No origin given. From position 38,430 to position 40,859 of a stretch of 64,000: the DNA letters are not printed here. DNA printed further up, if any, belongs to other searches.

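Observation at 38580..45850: DedA::disulfide-oxidoreductase fusion paired with an ArsS-like radical SAM enzyme and an RND efflux pump, next to the selenium genes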

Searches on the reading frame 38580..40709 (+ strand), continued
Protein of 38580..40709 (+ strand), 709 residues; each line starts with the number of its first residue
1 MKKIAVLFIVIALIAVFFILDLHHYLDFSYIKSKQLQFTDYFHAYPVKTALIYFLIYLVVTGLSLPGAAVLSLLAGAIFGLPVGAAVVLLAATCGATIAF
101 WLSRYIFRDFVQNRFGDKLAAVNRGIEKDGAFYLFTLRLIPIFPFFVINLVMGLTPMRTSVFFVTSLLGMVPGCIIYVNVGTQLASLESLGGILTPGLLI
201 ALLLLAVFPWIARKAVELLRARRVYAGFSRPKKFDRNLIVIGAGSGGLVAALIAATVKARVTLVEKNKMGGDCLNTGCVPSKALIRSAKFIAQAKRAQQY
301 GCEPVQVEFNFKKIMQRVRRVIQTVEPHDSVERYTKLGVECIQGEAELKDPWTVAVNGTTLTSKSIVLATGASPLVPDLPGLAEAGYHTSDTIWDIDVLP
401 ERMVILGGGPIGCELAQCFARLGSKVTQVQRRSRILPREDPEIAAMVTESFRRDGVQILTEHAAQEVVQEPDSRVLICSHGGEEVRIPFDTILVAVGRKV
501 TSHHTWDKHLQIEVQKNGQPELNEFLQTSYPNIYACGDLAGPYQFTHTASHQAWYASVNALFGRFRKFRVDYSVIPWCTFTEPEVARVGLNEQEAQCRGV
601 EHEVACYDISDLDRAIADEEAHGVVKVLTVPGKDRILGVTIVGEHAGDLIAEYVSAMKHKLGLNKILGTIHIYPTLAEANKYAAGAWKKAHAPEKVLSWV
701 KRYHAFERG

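Call 11: find_homologous_proteins(query=window:38580-40709:+, max_evalue=1e-30)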
Query window:38580-40709:+ (709 aa): 8000 proteins with E <= 1e-30 among 8000 candidates; the best 120 are listed.
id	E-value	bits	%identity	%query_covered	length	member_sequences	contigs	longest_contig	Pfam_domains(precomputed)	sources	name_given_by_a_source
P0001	0.0e+0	1567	97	100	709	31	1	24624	PF01266.31,PF00890.31,PF02852.29,PF07992.21,PF09335.17,PF00070.34,PF13738.13,PF03486.21,PF01262.28,PF01134.29,PF12831.14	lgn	-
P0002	0.0e+0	1354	83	100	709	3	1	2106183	PF01266.31,PF13450.13,PF02852.29,PF07992.21,PF09335.17,PF00070.34,PF13738.13,PF03486.21,PF01134.29,PF12831.14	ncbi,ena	-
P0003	0.0e+0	1324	80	100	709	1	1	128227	PF01266.31,PF02852.29,PF07992.21,PF09335.17,PF00070.34,PF13738.13,PF01134.29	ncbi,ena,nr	ncbi:MAG: FAD-dependent oxidoreductase [Gammaproteobacteria bacterium]|nr:FAD-dependent oxidoreducta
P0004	0.0e+0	1323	80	100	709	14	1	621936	PF01266.31,PF02852.29,PF07992.21,PF09335.17,PF00070.34,PF13738.13,PF03486.21,PF01134.29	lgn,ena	-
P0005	0.0e+0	1320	80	100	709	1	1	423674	PF01266.31,PF02852.29,PF07992.21,PF09335.17,PF00070.34,PF13738.13,PF03486.21,PF01134.29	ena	-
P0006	0.0e+0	1319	91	88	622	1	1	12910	PF01266.31,PF13450.13,PF02852.29,PF07992.21,PF09335.17,PF00070.34,PF13738.13,PF03486.21,PF01262.28,PF01134.29,PF12831.14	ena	-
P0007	0.0e+0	1318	80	100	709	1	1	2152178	PF01266.31,PF02852.29,PF07992.21,PF09335.17,PF00070.34,PF13738.13,PF01134.29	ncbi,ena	-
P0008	0.0e+0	1315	79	100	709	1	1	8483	PF01266.31,PF02852.29,PF07992.21,PF09335.17,PF00070.34,PF13738.13,PF03486.21,PF01134.29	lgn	-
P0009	0.0e+0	1315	81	98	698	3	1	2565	PF01266.31,PF02852.29,PF07992.21,PF09335.17,PF00070.34,PF13738.13,PF01134.29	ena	-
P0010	0.0e+0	1311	79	100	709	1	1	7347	PF01266.31,PF02852.29,PF07992.21,PF09335.17,PF00070.34,PF13738.13,PF03486.21,PF01134.29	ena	-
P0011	0.0e+0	1311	81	98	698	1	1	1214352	PF01266.31,PF02852.29,PF07992.21,PF09335.17,PF00070.34,PF13738.13,PF01134.29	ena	-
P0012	0.0e+0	1310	79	100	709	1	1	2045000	PF01266.31,PF13450.13,PF02852.29,PF07992.21,PF09335.17,PF00070.34,PF13738.13,PF03486.21,PF01134.29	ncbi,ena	-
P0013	0.0e+0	1309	79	100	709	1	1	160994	PF01266.31,PF02852.29,PF07992.21,PF09335.17,PF00070.34,PF13738.13,PF03486.21,PF01134.29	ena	-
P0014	0.0e+0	1308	79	100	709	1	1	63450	PF01266.31,PF02852.29,PF07992.21,PF09335.17,PF00070.34,PF13738.13,PF03486.21,PF01134.29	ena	-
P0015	0.0e+0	1308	81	98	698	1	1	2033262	PF01266.31,PF02852.29,PF07992.21,PF09335.17,PF00070.34,PF13738.13,PF01134.29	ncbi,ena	-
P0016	0.0e+0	1307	80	98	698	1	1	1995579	PF01266.31,PF02852.29,PF07992.21,PF09335.17,PF00070.34,PF13738.13,PF01134.29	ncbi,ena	-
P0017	0.0e+0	1295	78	100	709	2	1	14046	PF01266.31,PF02852.29,PF07992.21,PF09335.17,PF00070.34,PF13738.13,PF03486.21,PF01134.29,PF12831.14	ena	-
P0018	0.0e+0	1267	76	100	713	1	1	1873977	PF01266.31,PF02852.29,PF07992.21,PF09335.17,PF00070.34,PF13738.13,PF03486.21,PF01134.29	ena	-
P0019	0.0e+0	1238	74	98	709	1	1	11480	PF01266.31,PF13450.13,PF02852.29,PF07992.21,PF09335.17,PF00070.34,PF13738.13,PF01134.29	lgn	-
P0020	0.0e+0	1237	74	98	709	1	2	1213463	PF01266.31,PF13450.13,PF02852.29,PF07992.21,PF09335.17,PF00070.34,PF13738.13,PF01134.29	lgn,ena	-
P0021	0.0e+0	1236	74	98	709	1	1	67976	PF01266.31,PF13450.13,PF02852.29,PF07992.21,PF09335.17,PF00070.34,PF13738.13,PF01134.29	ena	-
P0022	0.0e+0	1235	74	98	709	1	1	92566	PF01266.31,PF13450.13,PF02852.29,PF07992.21,PF09335.17,PF00070.34,PF13738.13,PF01134.29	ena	-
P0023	0.0e+0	1235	74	98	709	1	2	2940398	PF01266.31,PF13450.13,PF02852.29,PF07992.21,PF09335.17,PF00070.34,PF13738.13,PF01134.29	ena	-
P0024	0.0e+0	1234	74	98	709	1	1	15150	PF01266.31,PF13450.13,PF02852.29,PF07992.21,PF09335.17,PF00070.34,PF13738.13,PF01134.29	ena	-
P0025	0.0e+0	1234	74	100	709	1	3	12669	PF01266.31,PF13450.13,PF02852.29,PF07992.21,PF09335.17,PF00070.34,PF13738.13,PF03486.21,PF01134.29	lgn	-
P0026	0.0e+0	1231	74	98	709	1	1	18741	PF01266.31,PF13450.13,PF02852.29,PF07992.21,PF09335.17,PF00070.34,PF13738.13,PF01134.29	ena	-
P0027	0.0e+0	1228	73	100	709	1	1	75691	PF01266.31,PF02852.29,PF07992.21,PF09335.17,PF00070.34,PF13738.13,PF01134.29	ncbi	-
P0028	0.0e+0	1226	73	100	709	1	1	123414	PF01266.31,PF13450.13,PF02852.29,PF07992.21,PF09335.17,PF00070.34,PF13738.13,PF03486.21,PF01262.28,PF01134.29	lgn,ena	-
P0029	0.0e+0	1224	73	100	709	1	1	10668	PF01266.31,PF13450.13,PF02852.29,PF07992.21,PF09335.17,PF00070.34,PF13738.13,PF03486.21,PF01262.28,PF01134.29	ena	-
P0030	0.0e+0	1224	73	100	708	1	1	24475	PF01266.31,PF02852.29,PF07992.21,PF09335.17,PF00070.34,PF13738.13,PF03486.21,PF01134.29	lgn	-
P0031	0.0e+0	1213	72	100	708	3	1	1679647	PF01266.31,PF13450.13,PF02852.29,PF07992.21,PF09335.17,PF00070.34,PF13738.13,PF03486.21,PF01134.29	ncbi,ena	-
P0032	0.0e+0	1213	73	98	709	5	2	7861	PF01266.31,PF13450.13,PF02852.29,PF07992.21,PF09335.17,PF00070.34,PF13738.13,PF03486.21,PF01262.28,PF01134.29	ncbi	-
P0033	0.0e+0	1196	71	100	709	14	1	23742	PF01266.31,PF13450.13,PF02852.29,PF07992.21,PF09335.17,PF00070.34,PF13738.13,PF03486.21,PF01134.29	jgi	-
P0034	0.0e+0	1195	71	100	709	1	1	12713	PF01266.31,PF13450.13,PF02852.29,PF07992.21,PF09335.17,PF00070.34,PF13738.13,PF01134.29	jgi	-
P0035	0.0e+0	1193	70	100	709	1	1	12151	PF13450.13,PF07992.21,PF00070.34,PF03486.21,PF05834.19,PF01134.29,PF12831.14,PF01946.24,PF01266.31,PF02852.29,PF09335.17,PF13738.13,PF01262.28,PF02737.25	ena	-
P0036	0.0e+0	1191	70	100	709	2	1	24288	PF01266.31,PF02852.29,PF07992.21,PF09335.17,PF00070.34,PF13738.13,PF03486.21,PF01262.28,PF01134.29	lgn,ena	-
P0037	0.0e+0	1189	72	99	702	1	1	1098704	PF01266.31,PF13450.13,PF02852.29,PF07992.21,PF09335.17,PF00070.34,PF13738.13,PF03486.21,PF01134.29,PF02737.25,PF12831.14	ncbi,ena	-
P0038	0.0e+0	1183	71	100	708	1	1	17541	PF01266.31,PF13450.13,PF02852.29,PF07992.21,PF09335.17,PF00070.34,PF13738.13,PF03486.21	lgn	-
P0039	0.0e+0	1179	69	100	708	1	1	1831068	PF01266.31,PF13450.13,PF02852.29,PF07992.21,PF09335.17,PF00070.34,PF13738.13,PF03486.21,PF01134.29,PF02737.25,PF12831.14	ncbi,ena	-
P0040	0.0e+0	1175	70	100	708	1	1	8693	PF01266.31,PF13450.13,PF02852.29,PF07992.21,PF09335.17,PF00070.34,PF13738.13,PF03486.21,PF01134.29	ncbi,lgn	-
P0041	0.0e+0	1175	69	100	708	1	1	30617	PF01266.31,PF13450.13,PF02852.29,PF07992.21,PF09335.17,PF00070.34,PF13738.13,PF03486.21,PF01134.29,PF02737.25,PF12831.14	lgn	-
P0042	0.0e+0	1168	68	100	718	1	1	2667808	PF01266.31,PF13450.13,PF02852.29,PF07992.21,PF09335.17,PF00070.34,PF13738.13,PF03486.21,PF01262.28,PF01134.29,PF12831.14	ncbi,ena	-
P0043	0.0e+0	1165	70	98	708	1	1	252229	PF01266.31,PF02852.29,PF07992.21,PF09335.17,PF00070.34,PF13738.13,PF03486.21,PF01134.29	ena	-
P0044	0.0e+0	1162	69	100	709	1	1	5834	PF01266.31,PF13450.13,PF02852.29,PF07992.21,PF09335.17,PF00070.34,PF13738.13,PF03486.21,PF01262.28,PF01134.29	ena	-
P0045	0.0e+0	1160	69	100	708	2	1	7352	PF01266.31,PF02852.29,PF07992.21,PF09335.17,PF00070.34,PF13738.13,PF03486.21,PF01134.29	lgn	-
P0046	0.0e+0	1151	69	98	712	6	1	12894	PF01266.31,PF13450.13,PF02852.29,PF07992.21,PF09335.17,PF00070.34,PF13738.13,PF03486.21,PF01262.28,PF01134.29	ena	-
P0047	0.0e+0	1147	69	100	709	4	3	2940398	PF01266.31,PF02852.29,PF07992.21,PF09335.17,PF00070.34,PF13738.13,PF03486.21,PF01134.29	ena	-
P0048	0.0e+0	1140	67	100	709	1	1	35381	PF01266.31,PF13450.13,PF02852.29,PF07992.21,PF09335.17,PF00070.34,PF13738.13,PF03486.21,PF01134.29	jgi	-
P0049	0.0e+0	1136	68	98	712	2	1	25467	PF13450.13,PF07992.21,PF00070.34,PF03486.21,PF01134.29,PF12831.14,PF01266.31,PF02852.29,PF09335.17,PF13738.13,PF01262.28,PF02737.25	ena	-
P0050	0.0e+0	1135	68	98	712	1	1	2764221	PF01266.31,PF02852.29,PF07992.21,PF09335.17,PF00070.34,PF13738.13,PF03486.21,PF01134.29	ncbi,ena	-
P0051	0.0e+0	1129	67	100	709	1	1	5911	PF01266.31,PF13450.13,PF02852.29,PF07992.21,PF09335.17,PF00070.34,PF13738.13,PF01134.29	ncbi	-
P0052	0.0e+0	1127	67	100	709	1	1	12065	PF01266.31,PF13450.13,PF02852.29,PF07992.21,PF09335.17,PF00070.34,PF13738.13,PF03486.21,PF01134.29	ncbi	-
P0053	0.0e+0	1124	66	100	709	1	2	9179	PF01266.31,PF13450.13,PF02852.29,PF07992.21,PF09335.17,PF00070.34,PF13738.13,PF03486.21,PF01134.29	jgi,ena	-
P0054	0.0e+0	1123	67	100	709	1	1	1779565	PF13450.13,PF07992.21,PF00070.34,PF03486.21,PF01134.29,PF12831.14,PF01946.24,PF01266.31,PF02852.29,PF09335.17,PF13738.13,PF01262.28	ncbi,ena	-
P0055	0.0e+0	1122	65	100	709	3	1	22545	PF01266.31,PF02852.29,PF07992.21,PF09335.17,PF00070.34,PF13738.13,PF03486.21,PF01134.29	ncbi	-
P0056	0.0e+0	1120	66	100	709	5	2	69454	PF01266.31,PF02852.29,PF07992.21,PF09335.17,PF00070.34,PF13738.13,PF01134.29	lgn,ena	-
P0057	0.0e+0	1120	67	100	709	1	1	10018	PF01266.31,PF13450.13,PF02852.29,PF07992.21,PF09335.17,PF00070.34,PF13738.13,PF03486.21,PF01134.29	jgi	jgi:dihydrolipoamide dehydrogenase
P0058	0.0e+0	1115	65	100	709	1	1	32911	PF02852.29,PF07992.21,PF09335.17,PF00070.34,PF13738.13,PF03486.21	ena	-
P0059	0.0e+0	1114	66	100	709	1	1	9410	PF01266.31,PF13450.13,PF02852.29,PF07992.21,PF09335.17,PF00070.34,PF13738.13,PF03486.21,PF01134.29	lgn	-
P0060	0.0e+0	1111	66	100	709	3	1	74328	PF01266.31,PF02852.29,PF07992.21,PF09335.17,PF00070.34,PF13738.13,PF03486.21,PF01134.29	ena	-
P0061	0.0e+0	1111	65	100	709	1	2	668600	PF01266.31,PF13450.13,PF02852.29,PF07992.21,PF09335.17,PF00070.34,PF13738.13,PF03486.21,PF01134.29,PF12831.14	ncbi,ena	-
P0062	0.0e+0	1107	66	100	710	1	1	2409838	PF01266.31,PF13450.13,PF02852.29,PF07992.21,PF09335.17,PF00070.34,PF13738.13,PF03486.21,PF01262.28,PF01134.29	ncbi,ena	-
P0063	0.0e+0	1107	66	100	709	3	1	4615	PF01266.31,PF13450.13,PF02852.29,PF07992.21,PF09335.17,PF00070.34,PF13738.13,PF01134.29,PF02737.25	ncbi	-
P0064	0.0e+0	1106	65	100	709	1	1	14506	PF01266.31,PF13450.13,PF02852.29,PF07992.21,PF09335.17,PF00070.34,PF13738.13,PF03486.21,PF01134.29,PF02737.25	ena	-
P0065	0.0e+0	1106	65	100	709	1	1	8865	PF01266.31,PF13450.13,PF02852.29,PF07992.21,PF09335.17,PF00070.34,PF13738.13,PF03486.21,PF01134.29,PF02737.25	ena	-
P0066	0.0e+0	1106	66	100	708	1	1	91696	PF01266.31,PF13450.13,PF02852.29,PF07992.21,PF09335.17,PF00070.34,PF13738.13,PF03486.21,PF01262.28,PF01134.29,PF02737.25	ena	-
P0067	0.0e+0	1105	65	100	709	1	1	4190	PF01266.31,PF13450.13,PF02852.29,PF07992.21,PF09335.17,PF00070.34,PF13738.13,PF03486.21,PF01134.29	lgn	-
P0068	0.0e+0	1105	65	100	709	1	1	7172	PF01266.31,PF13450.13,PF02852.29,PF07992.21,PF09335.17,PF00070.34,PF13738.13,PF03486.21,PF01134.29,PF02737.25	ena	-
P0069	0.0e+0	1105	65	100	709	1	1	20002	PF01266.31,PF13450.13,PF02852.29,PF07992.21,PF09335.17,PF00070.34,PF13738.13,PF03486.21,PF01134.29,PF02737.25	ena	-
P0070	0.0e+0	1104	66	100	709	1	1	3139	PF01266.31,PF13450.13,PF02852.29,PF07992.21,PF09335.17,PF00070.34,PF13738.13,PF03486.21,PF01134.29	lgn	-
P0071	0.0e+0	1102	65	100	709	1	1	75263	PF01266.31,PF13450.13,PF02852.29,PF07992.21,PF09335.17,PF00070.34,PF13738.13,PF03486.21,PF01134.29,PF02737.25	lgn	-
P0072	0.0e+0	1102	66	100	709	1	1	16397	PF01266.31,PF13450.13,PF02852.29,PF07992.21,PF09335.17,PF00070.34,PF13738.13,PF03486.21,PF01134.29,PF02737.25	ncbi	-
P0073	0.0e+0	1100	66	100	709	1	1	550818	PF01266.31,PF13450.13,PF02852.29,PF07992.21,PF09335.17,PF00070.34,PF13738.13,PF03486.21,PF01134.29,PF02737.25,PF12831.14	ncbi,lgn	-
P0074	0.0e+0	1097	65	100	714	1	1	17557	PF01266.31,PF13450.13,PF02852.29,PF07992.21,PF09335.17,PF00070.34,PF13738.13,PF03486.21,PF01134.29,PF02737.25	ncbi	-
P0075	0.0e+0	1094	65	100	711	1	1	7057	PF01266.31,PF13450.13,PF02852.29,PF07992.21,PF09335.17,PF00070.34,PF13738.13,PF01134.29,PF02737.25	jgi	jgi:dihydrolipoamide dehydrogenase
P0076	0.0e+0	1093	65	100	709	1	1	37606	PF01266.31,PF13450.13,PF02852.29,PF07992.21,PF09335.17,PF00070.34,PF13738.13,PF03486.21,PF01134.29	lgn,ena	-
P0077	0.0e+0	1093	65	100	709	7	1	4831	PF13450.13,PF02852.29,PF07992.21,PF09335.17,PF00070.34,PF13738.13,PF03486.21,PF01134.29,PF02737.25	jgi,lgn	jgi:dihydrolipoamide dehydrogenase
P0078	0.0e+0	1093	65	100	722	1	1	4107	PF01266.31,PF13450.13,PF02852.29,PF07992.21,PF09335.17,PF00070.34,PF13738.13,PF03486.21,PF01134.29,PF12831.14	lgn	-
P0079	0.0e+0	1092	65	100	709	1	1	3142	PF01266.31,PF13450.13,PF02852.29,PF07992.21,PF09335.17,PF00070.34,PF13738.13,PF03486.21,PF01134.29,PF02737.25,PF12831.14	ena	-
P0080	0.0e+0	1091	64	100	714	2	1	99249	PF01266.31,PF13450.13,PF02852.29,PF07992.21,PF09335.17,PF00070.34,PF13738.13,PF01134.29,PF02737.25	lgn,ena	-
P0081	0.0e+0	1090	65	100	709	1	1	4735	PF01266.31,PF13450.13,PF02852.29,PF07992.21,PF09335.17,PF00070.34,PF13738.13,PF03486.21,PF01134.29,PF02737.25,PF12831.14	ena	-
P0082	0.0e+0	1089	65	100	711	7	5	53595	PF01266.31,PF13450.13,PF02852.29,PF07992.21,PF09335.17,PF00070.34,PF13738.13,PF01134.29,PF02737.25,PF12831.14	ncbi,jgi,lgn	jgi:dihydrolipoamide dehydrogenase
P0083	0.0e+0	1088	65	100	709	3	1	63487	PF01266.31,PF13450.13,PF02852.29,PF07992.21,PF09335.17,PF00070.34,PF13738.13,PF03486.21,PF01134.29,PF02737.25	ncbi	-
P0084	0.0e+0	1087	65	100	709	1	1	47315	PF01266.31,PF13450.13,PF02852.29,PF07992.21,PF09335.17,PF00070.34,PF13738.13,PF03486.21,PF01134.29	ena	-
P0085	0.0e+0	1086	65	100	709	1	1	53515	PF01266.31,PF13450.13,PF02852.29,PF07992.21,PF09335.17,PF00070.34,PF13738.13,PF03486.21,PF01134.29,PF02737.25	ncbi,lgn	ncbi:MAG: dihydrolipoyl dehydrogenase [Gammaproteobacteria bacterium]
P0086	0.0e+0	1086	63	100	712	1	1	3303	PF13450.13,PF07992.21,PF00070.34,PF03486.21,PF01134.29,PF12831.14,PF01946.24,PF01266.31,PF02852.29,PF09335.17,PF13738.13,PF01262.28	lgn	-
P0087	0.0e+0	1086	64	100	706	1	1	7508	PF01266.31,PF13450.13,PF02852.29,PF07992.21,PF09335.17,PF00070.34,PF13738.13,PF01134.29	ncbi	-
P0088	0.0e+0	1085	64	100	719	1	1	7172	PF01266.31,PF13450.13,PF02852.29,PF07992.21,PF09335.17,PF00070.34,PF13738.13,PF01134.29,PF02737.25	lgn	-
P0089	0.0e+0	1084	64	100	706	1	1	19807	PF01266.31,PF13450.13,PF02852.29,PF07992.21,PF09335.17,PF00070.34,PF13738.13,PF01134.29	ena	-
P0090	0.0e+0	1083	65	100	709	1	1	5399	PF01266.31,PF13450.13,PF02852.29,PF07992.21,PF09335.17,PF00070.34,PF13738.13,PF03486.21,PF01134.29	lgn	-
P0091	0.0e+0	1081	65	100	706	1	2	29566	PF01266.31,PF13450.13,PF02852.29,PF07992.21,PF09335.17,PF00070.34,PF13738.13,PF03486.21,PF01134.29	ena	-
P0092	0.0e+0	1081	64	100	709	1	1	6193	PF01266.31,PF13450.13,PF02852.29,PF07992.21,PF09335.17,PF00070.34,PF13738.13,PF03486.21,PF01134.29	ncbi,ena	-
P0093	0.0e+0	1080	65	100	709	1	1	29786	PF13450.13,PF07992.21,PF00070.34,PF03486.21,PF01134.29,PF12831.14,PF01266.31,PF02852.29,PF09335.17,PF13738.13,PF01262.28,PF02737.25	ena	-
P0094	0.0e+0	1080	64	100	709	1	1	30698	PF01266.31,PF13450.13,PF02852.29,PF07992.21,PF09335.17,PF00070.34,PF13738.13,PF01134.29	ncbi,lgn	-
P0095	0.0e+0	1076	64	100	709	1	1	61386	PF01266.31,PF13450.13,PF02852.29,PF07992.21,PF09335.17,PF00070.34,PF13738.13,PF03486.21,PF01134.29,PF02737.25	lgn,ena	-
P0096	0.0e+0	1076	64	100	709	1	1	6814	PF01266.31,PF13450.13,PF02852.29,PF07992.21,PF09335.17,PF00070.34,PF13738.13,PF03486.21,PF01134.29,PF02737.25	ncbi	-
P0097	0.0e+0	1076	64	100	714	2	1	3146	PF01266.31,PF13450.13,PF02852.29,PF07992.21,PF09335.17,PF00070.34,PF13738.13,PF03486.21,PF01134.29,PF02737.25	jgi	-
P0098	0.0e+0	1075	64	100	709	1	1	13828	PF01266.31,PF13450.13,PF02852.29,PF07992.21,PF09335.17,PF00070.34,PF13738.13,PF03486.21,PF01134.29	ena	-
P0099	0.0e+0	1075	64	100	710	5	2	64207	PF01266.31,PF13450.13,PF02852.29,PF07992.21,PF09335.17,PF00070.34,PF13738.13,PF03486.21,PF01134.29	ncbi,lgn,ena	-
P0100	0.0e+0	1074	64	100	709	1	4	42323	PF01266.31,PF13450.13,PF02852.29,PF07992.21,PF09335.17,PF00070.34,PF13738.13,PF03486.21,PF01134.29,PF02737.25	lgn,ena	-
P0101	0.0e+0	1074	64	100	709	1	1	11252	PF01266.31,PF13450.13,PF02852.29,PF07992.21,PF09335.17,PF00070.34,PF13738.13,PF03486.21,PF01134.29,PF02737.25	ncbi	-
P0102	0.0e+0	1072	64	100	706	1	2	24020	PF01266.31,PF13450.13,PF02852.29,PF07992.21,PF09335.17,PF00070.34,PF13738.13,PF03486.21,PF01134.29,PF02737.25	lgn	-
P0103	0.0e+0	1072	64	98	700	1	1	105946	PF01266.31,PF13450.13,PF02852.29,PF07992.21,PF09335.17,PF00070.34,PF13738.13,PF03486.21,PF01134.29,PF02737.25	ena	-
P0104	0.0e+0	1064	65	100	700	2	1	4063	PF01266.31,PF13450.13,PF02852.29,PF07992.21,PF09335.17,PF00070.34,PF13738.13,PF03486.21,PF01134.29,PF02737.25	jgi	-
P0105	0.0e+0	1053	63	100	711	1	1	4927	PF02852.29,PF07992.21,PF09335.17,PF00070.34,PF13738.13,PF03486.21,PF01262.28,PF01134.29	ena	-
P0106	0.0e+0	1052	64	100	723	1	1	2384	PF13434.13,PF13450.13,PF02852.29,PF07992.21,PF09335.17,PF00070.34,PF13738.13,PF03486.21,PF01134.29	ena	-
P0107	0.0e+0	1051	64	100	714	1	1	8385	PF13434.13,PF13450.13,PF02852.29,PF07992.21,PF09335.17,PF00070.34,PF13738.13,PF03486.21,PF01134.29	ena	-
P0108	0.0e+0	1048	63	100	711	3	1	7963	PF13450.13,PF02852.29,PF07992.21,PF09335.17,PF00070.34,PF13738.13,PF01134.29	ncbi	-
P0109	0.0e+0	1048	63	100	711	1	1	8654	PF01266.31,PF13450.13,PF00890.31,PF02852.29,PF07992.21,PF09335.17,PF00070.34,PF13738.13,PF03486.21,PF01262.28,PF01134.29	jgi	jgi:pyruvate/2-oxoglutarate dehydrogenase complex dihydrolipoamide dehydrogenase (E3) component/unch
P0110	0.0e+0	1046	63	98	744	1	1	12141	PF02852.29,PF07992.21,PF09335.17,PF00070.34,PF13738.13,PF03486.21,PF01134.29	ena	-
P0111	0.0e+0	1045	64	98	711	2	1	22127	PF13450.13,PF02852.29,PF07992.21,PF09335.17,PF00070.34,PF13738.13,PF03486.21,PF01134.29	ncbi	-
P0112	0.0e+0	1042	60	100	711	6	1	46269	PF01266.31,PF13450.13,PF00890.31,PF02852.29,PF07992.21,PF09335.17,PF00070.34,PF13738.13,PF03486.21,PF01262.28,PF01134.29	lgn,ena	-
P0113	0.0e+0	1041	62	100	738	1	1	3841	PF01266.31,PF13450.13,PF02852.29,PF07992.21,PF09335.17,PF00070.34,PF13738.13,PF03486.21,PF01262.28,PF01134.29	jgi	jgi:pyruvate/2-oxoglutarate dehydrogenase complex dihydrolipoamide dehydrogenase (E3) component/unch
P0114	0.0e+0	1041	63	100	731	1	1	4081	PF01266.31,PF13450.13,PF02852.29,PF07992.21,PF09335.17,PF00070.34,PF13738.13,PF03486.21,PF01134.29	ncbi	-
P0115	0.0e+0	1040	62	100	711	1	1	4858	PF02852.29,PF07992.21,PF09335.17,PF00070.34,PF13738.13,PF01134.29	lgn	-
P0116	0.0e+0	1040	63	99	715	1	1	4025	PF01266.31,PF13450.13,PF00890.31,PF02852.29,PF07992.21,PF09335.17,PF00070.34,PF13738.13,PF03486.21,PF01134.29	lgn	-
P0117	0.0e+0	1039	63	100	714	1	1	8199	PF01266.31,PF13450.13,PF02852.29,PF07992.21,PF09335.17,PF00070.34,PF13738.13,PF03486.21,PF01134.29,PF12831.14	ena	-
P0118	0.0e+0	1039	64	97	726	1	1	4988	PF01266.31,PF13450.13,PF02852.29,PF07992.21,PF09335.17,PF00070.34,PF13738.13,PF03486.21,PF01262.28,PF01134.29,PF02737.25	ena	-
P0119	0.0e+0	1038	62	100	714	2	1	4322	PF01266.31,PF13450.13,PF02852.29,PF07992.21,PF09335.17,PF00070.34,PF13738.13,PF03486.21,PF01134.29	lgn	-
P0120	0.0e+0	1037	62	99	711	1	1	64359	PF01266.31,PF13450.13,PF02852.29,PF07992.21,PF09335.17,PF00070.34,PF13738.13,PF03486.21,PF01262.28,PF01134.29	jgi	jgi:pyruvate/2-oxoglutarate dehydrogenase complex dihydrolipoamide dehydrogenase (E3) component/unch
